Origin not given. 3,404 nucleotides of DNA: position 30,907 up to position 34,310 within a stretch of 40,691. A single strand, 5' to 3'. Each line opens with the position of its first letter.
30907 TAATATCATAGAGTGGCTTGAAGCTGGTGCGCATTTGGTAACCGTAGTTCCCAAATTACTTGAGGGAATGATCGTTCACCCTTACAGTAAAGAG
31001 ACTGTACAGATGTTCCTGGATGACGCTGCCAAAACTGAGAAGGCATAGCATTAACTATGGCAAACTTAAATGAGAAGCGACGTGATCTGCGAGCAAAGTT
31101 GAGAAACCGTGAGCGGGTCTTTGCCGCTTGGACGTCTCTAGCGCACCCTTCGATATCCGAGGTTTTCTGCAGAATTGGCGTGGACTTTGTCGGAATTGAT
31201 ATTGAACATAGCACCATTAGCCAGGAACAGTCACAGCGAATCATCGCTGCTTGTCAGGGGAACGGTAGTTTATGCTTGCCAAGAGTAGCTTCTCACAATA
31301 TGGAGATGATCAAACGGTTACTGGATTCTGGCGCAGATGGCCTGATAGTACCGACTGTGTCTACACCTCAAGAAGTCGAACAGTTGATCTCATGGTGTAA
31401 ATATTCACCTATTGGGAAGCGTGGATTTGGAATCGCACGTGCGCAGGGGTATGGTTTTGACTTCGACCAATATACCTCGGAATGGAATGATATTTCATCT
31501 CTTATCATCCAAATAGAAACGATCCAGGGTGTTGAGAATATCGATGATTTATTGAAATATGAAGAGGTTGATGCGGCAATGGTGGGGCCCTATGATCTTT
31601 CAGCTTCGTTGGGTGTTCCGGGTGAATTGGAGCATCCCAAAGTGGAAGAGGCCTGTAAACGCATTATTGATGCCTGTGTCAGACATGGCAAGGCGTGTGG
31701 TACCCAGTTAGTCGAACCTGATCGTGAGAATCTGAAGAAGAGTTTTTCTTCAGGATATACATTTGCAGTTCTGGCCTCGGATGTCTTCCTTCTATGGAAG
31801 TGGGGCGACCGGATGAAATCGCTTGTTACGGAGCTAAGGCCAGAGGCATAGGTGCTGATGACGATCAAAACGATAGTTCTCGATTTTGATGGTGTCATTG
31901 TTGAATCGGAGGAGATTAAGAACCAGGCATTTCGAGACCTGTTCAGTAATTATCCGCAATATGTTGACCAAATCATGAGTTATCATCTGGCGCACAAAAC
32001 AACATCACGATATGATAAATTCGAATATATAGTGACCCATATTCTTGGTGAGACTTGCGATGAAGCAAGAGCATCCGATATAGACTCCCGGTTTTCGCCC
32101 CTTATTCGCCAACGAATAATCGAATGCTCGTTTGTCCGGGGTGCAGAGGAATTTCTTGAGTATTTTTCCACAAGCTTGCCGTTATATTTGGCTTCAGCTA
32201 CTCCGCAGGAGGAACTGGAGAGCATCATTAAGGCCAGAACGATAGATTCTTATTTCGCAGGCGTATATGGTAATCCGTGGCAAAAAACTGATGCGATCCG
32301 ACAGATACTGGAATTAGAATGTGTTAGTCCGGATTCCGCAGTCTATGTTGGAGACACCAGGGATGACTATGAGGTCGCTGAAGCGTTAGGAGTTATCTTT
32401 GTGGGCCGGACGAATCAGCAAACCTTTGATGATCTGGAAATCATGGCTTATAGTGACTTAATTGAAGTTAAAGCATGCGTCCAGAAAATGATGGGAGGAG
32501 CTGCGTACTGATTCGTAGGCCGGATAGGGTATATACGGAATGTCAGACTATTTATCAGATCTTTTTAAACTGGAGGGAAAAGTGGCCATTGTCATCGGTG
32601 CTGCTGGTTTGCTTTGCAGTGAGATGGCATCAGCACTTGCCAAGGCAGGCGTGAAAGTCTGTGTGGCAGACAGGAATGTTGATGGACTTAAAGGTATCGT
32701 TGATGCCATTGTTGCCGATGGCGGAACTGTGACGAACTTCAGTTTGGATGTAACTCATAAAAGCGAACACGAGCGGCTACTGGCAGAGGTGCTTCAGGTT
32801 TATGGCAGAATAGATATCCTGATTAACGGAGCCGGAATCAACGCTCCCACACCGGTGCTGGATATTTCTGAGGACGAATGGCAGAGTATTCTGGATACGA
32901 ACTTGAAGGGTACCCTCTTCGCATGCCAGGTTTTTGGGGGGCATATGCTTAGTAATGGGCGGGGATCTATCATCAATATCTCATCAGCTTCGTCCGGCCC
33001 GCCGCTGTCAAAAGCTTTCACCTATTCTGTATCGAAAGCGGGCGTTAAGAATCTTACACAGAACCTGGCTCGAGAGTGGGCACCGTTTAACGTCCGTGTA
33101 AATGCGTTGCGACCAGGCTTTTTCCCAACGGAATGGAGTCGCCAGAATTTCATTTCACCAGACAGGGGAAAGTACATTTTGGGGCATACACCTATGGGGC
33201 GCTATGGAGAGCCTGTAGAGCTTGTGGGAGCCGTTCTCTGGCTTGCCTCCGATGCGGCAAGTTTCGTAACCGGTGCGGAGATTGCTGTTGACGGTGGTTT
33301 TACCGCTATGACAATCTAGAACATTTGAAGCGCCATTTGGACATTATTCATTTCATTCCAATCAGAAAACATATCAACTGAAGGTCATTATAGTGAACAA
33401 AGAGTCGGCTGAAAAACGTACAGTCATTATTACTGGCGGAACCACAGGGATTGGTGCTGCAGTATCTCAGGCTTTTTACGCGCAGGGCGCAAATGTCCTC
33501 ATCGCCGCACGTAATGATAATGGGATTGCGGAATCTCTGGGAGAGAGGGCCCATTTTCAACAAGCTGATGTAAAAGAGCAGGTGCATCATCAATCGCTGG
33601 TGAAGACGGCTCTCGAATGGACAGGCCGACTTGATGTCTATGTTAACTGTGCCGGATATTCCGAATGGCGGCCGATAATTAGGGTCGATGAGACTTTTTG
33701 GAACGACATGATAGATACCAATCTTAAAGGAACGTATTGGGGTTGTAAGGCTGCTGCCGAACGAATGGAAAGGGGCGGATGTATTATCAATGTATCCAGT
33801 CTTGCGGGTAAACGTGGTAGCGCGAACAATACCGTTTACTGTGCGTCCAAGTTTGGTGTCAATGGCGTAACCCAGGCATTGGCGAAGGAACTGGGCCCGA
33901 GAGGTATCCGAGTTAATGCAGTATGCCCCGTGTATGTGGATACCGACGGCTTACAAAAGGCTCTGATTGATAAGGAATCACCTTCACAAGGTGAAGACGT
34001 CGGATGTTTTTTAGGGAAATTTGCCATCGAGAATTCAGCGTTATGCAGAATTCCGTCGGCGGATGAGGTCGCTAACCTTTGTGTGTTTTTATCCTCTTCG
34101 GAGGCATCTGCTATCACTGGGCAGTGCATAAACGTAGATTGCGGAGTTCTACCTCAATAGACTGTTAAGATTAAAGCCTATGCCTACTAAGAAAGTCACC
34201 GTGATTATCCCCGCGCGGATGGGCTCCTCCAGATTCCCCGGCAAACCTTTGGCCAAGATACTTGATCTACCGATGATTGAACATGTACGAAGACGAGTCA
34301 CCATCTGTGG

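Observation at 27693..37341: Eleven-gene sub-operon that looks like a PEP-independent, aldolase-based route to a second, heavily tailored CMP-activated sugar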

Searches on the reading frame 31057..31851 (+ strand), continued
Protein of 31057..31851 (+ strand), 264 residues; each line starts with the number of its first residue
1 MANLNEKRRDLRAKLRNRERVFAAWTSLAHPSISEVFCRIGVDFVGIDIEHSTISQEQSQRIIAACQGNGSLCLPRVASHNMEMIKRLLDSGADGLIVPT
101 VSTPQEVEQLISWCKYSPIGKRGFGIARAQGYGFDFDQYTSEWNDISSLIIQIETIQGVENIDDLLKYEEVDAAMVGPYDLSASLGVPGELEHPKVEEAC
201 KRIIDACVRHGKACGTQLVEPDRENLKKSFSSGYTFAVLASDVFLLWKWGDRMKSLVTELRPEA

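Call 77: find_encoding_contigs(protein=P0111, flank=9000, max_places=1)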
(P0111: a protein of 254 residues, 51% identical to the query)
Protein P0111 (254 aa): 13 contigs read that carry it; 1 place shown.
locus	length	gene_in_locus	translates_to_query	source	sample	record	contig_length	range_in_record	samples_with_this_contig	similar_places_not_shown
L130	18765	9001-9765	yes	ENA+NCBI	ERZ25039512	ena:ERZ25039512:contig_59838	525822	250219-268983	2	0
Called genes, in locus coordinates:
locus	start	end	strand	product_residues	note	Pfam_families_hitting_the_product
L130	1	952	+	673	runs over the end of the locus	PF13419:HAD_2, PF04055:Radical_SAM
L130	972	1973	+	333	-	PF01408:GFO_IDH_MocA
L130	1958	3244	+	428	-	PF01041:DegT_DnrJ_EryC1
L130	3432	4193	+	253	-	PF02348:CTP_transf_3, PF12804:NTP_transf_3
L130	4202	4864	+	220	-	PF04055:Radical_SAM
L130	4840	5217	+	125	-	PF13186:SPASM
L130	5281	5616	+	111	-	-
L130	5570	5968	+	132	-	-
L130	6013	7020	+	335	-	PF04055:Radical_SAM, PF13186:SPASM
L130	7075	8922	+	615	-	-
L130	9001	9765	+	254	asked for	PF03328:HpcH_HpaI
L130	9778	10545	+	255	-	PF02348:CTP_transf_3, PF12804:NTP_transf_3 (weak)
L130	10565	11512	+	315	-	PF01073:3Beta_HSD, PF01370:Epimerase, PF02719:Polysacc_synt_2 (faint), PF04321:RmlD_sub_bind, PF07993:NAD_binding_4 (faint), PF13460:NAD_binding_10 (weak), PF16363:GDP_Man_Dehyd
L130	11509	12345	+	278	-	PF02475:TRM5-TYW2_MTfase (weak), PF05050:Methyltransf_21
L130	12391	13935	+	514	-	PF02310:B12-binding, PF04055:Radical_SAM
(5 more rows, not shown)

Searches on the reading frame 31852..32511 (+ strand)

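Call 4: search_protein_families(library=pfam, proteins=[window:31852-32511:+], max_evalue=0.001)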
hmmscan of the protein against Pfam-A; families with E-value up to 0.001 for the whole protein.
window:31852-32511:+ (219 aa): 2 families
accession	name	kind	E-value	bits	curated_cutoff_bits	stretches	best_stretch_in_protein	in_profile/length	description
PF13419.12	HAD_2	-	1.6e-12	48.3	23.8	1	8-184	1-176/178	Haloacid dehalogenase-like hydrolase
PF00702.32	Hydrolase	-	1.2e-08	36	26.4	1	5-180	1-191/191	haloacid dehalogenase-like hydrolase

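Call 5: search_protein_families(library=ncbifam, proteins=[window:31852-32511:+], max_evalue=0.001)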
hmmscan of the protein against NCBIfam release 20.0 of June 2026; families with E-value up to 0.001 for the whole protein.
window:31852-32511:+ (219 aa): 8 families
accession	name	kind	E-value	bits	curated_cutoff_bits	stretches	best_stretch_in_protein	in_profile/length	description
TIGR01549.1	HAD-SF-IA-v1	subfamily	1.6e-07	31.9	23.3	1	97-180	66-149/149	HAD-IA family hydrolase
TIGR02009.1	PGMB-YQAB-SF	subfamily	2e-06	28.2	153.35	1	5-137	1-132/186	beta-phosphoglucomutase family hydrolase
NF009699.0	PRK13225.1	equivalog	3.2e-06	26.9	368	1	103-188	153-240/273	phosphoglycolate phosphatase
TIGR01454.1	AHBA_synth_RP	hypoth_equivalog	0.00019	21.1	246.65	0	141-200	129-187/205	AHBA synthesis associated protein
TIGR01662.1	HAD-SF-IIIA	subfamily_domain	0.0002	21.5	44.6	0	6-42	1-35/141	HAD-IIIA family hydrolase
NF009694.0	PRK13222.1-1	equivalog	0.00043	19.7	415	0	107-193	126-217/252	phosphoglycolate phosphatase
TIGR01484.1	HAD-SF-IIB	subfamily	0.00088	19.4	41.8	0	134-183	170-219/221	HAD-IIB family hydrolase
TIGR01990.1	bPGM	equivalog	0.00088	19.3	189.4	0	5-117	1-114/187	beta-phosphoglucomutase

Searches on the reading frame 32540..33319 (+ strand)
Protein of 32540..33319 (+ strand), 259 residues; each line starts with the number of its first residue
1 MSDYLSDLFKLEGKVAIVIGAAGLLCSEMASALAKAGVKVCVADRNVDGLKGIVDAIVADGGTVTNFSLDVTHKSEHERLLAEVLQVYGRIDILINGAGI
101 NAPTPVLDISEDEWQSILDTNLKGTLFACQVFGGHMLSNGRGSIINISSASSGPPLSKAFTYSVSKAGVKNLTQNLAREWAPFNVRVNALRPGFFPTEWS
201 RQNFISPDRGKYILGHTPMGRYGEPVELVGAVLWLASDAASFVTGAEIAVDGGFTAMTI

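Call 4: search_protein_families(library=pfam, proteins=[window:32540-33319:+], max_evalue=0.001)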
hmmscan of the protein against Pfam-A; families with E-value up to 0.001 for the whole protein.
window:32540-33319:+ (259 aa): 5 families
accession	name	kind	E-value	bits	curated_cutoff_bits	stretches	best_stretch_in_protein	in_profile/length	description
PF13561.12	adh_short_C2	-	1e-54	186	27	1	26-255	9-236/236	Enoyl-(Acyl carrier protein) reductase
PF00106.31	adh_short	-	4.6e-49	167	26.6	1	14-202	1-189/195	short chain dehydrogenase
PF08659.16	KR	-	1.3e-08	35.4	22.6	1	17-126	4-117/180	KR domain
PF03435.24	Sacchrp_dh_NADP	-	4.5e-05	24.2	25.1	1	17-107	2-85/129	Saccharopine dehydrogenase NADP binding domain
PF01370.27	Epimerase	-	0.0002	21.3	20.9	1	17-180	2-160/240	NAD dependent epimerase/dehydratase family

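Call 5: search_protein_families(library=ncbifam, proteins=[window:32540-33319:+], max_evalue=0.001)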
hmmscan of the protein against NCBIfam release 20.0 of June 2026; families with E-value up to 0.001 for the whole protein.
window:32540-33319:+ (259 aa): 231 families (the best 25 are shown)
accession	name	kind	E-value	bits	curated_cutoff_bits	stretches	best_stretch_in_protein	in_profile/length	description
NF006132.0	PRK08277.1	subfamily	4.6e-75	252.6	281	1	6-258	3-278/280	D-mannonate oxidoreductase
NF005559.1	PRK07231.1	subfamily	5.5e-62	209.5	215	1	10-255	1-248/249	glucose 1-dehydrogenase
NF006070.0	PRK08213.1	subfamily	7.3e-61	205.9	279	1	5-257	4-259/259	gluconate 5-dehydrogenase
NF005309.0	PRK06841.1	subfamily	5.5e-58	196.5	286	1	6-256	8-254/255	GolD/DthD family dehydrogenase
NF005446.0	PRK07035.1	equivalog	6.2e-58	196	373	1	7-255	5-254/255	SDR family oxidoreductase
NF004818.0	PRK06172.1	equivalog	5.6e-57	193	336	1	10-257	4-253/253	SDR family oxidoreductase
NF004774.0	PRK06114.1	equivalog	3.8e-56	190.3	360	1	5-256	8-261/262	SDR family oxidoreductase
NF004778.0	PRK06124.1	equivalog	5.8e-56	189.7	303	1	7-256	5-254/256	SDR family oxidoreductase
TIGR01832.1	kduD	equivalog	3e-55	187.4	338.85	1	9-256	1-247/248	2-dehydro-3-deoxy-D-gluconate 5-dehydrogenase KduD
NF005390.0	PRK06935.1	equivalog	3e-54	184.1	369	1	1-255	3-256/258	2-dehydro-3-deoxy-D-gluconate 5-dehydrogenase KduD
NF004198.0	PRK05653.1-3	equivalog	5.2e-54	183.3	296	1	11-254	5-246/248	3-oxoacyl-ACP reductase FabG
NF004791.0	PRK06138.1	equivalog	9.9e-53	179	312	1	10-256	2-251/252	SDR family oxidoreductase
NF052558.1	MBtsdlDhBudC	equivalog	3.5e-52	177.4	270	1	12-257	2-244/250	meso-2,3-butanediol dehydrogenase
NF005853.0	PRK07774.1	equivalog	1.7e-51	175.1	303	1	9-255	2-247/250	SDR family oxidoreductase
NF005681.0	PRK07478.1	subfamily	3.4e-51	174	267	1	10-256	3-251/254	SDR family oxidoreductase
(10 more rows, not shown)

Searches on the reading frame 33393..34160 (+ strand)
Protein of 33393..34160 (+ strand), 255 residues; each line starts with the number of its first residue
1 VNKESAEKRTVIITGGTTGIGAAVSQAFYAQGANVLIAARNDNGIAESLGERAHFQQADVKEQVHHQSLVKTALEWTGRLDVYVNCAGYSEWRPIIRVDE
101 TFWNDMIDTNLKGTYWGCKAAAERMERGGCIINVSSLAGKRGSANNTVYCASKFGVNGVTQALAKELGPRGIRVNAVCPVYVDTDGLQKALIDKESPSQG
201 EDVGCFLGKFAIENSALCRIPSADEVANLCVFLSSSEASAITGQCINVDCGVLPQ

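Call 4: search_protein_families(library=pfam, proteins=[window:33393-34160:+], max_evalue=0.001)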
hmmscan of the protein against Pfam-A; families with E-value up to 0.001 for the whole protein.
window:33393-34160:+ (255 aa): 5 families
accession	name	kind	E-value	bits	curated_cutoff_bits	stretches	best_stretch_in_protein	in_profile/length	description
PF13561.12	adh_short_C2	-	1.1e-55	189.2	27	1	18-252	6-235/236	Enoyl-(Acyl carrier protein) reductase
PF00106.31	adh_short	-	1.7e-52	178.2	26.6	1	10-190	2-190/195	short chain dehydrogenase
PF08659.16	KR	-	2.6e-10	41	22.6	1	10-171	2-167/180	KR domain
PF23441.1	SDR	-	4.5e-06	26.7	27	1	140-253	154-256/258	SDR-like rossmann domain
PF01370.27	Epimerase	-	5.2e-06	26.5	20.9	1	11-124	1-105/240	NAD dependent epimerase/dehydratase family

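Call 5: search_protein_families(library=ncbifam, proteins=[window:33393-34160:+], max_evalue=0.001)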
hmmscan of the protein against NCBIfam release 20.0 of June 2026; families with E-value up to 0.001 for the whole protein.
window:33393-34160:+ (255 aa): 232 families (the best 25 are shown)
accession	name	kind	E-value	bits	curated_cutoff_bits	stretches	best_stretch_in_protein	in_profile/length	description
NF005559.1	PRK07231.1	subfamily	3.2e-59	200.5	215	1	7-252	3-247/249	glucose 1-dehydrogenase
NF009466.0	PRK12826.1-2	subfamily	1.2e-51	175.6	222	1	8-251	3-243/248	3-oxoacyl-ACP reductase FabG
TIGR01830.1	3oxo_ACP_reduc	equivalog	2.8e-51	174.5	297.75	1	11-252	1-238/239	3-oxoacyl-[acyl-carrier-protein] reductase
NF004198.0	PRK05653.1-3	equivalog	3.3e-51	174.2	296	1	4-252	3-246/248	3-oxoacyl-ACP reductase FabG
TIGR02415.1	23BDH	subfamily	1.8e-48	165.2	304.35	1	9-252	1-251/254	acetoin reductase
NF004197.0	PRK05653.1-1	equivalog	2.2e-48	165.1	332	1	6-252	5-246/249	3-oxoacyl-ACP reductase FabG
NF052558.1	MBtsdlDhBudC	equivalog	3.8e-48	164.2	270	1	8-252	3-241/250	meso-2,3-butanediol dehydrogenase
NF004791.0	PRK06138.1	equivalog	3e-47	161.1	312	1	7-253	4-250/252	SDR family oxidoreductase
NF005893.0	PRK07856.1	equivalog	1.2e-46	159.1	255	1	5-251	6-240/255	SDR family oxidoreductase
TIGR03971.1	SDR_subfam_1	subfamily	1.8e-46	158.7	300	1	47-253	60-269/271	mycofactocin-coupled SDR family oxidoreductase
NF009093.0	PRK12429.1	subfamily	7.7e-46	156.5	258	1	7-252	4-256/259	3-hydroxybutyrate dehydrogenase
NF005909.0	PRK07890.1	subfamily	1.7e-45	155.3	258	1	7-251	6-256/260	short chain dehydrogenase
NF005067.0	PRK06484.1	equivalog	1.9e-45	155.4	713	1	4-253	269-512/524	short chain dehydrogenase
NF005309.0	PRK06841.1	subfamily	7.9e-45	153.3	286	1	7-251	14-251/255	GolD/DthD family dehydrogenase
NF005472.0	PRK07067.1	equivalog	1.2e-44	152.8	338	1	7-251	5-253/257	L-iditol 2-dehydrogenase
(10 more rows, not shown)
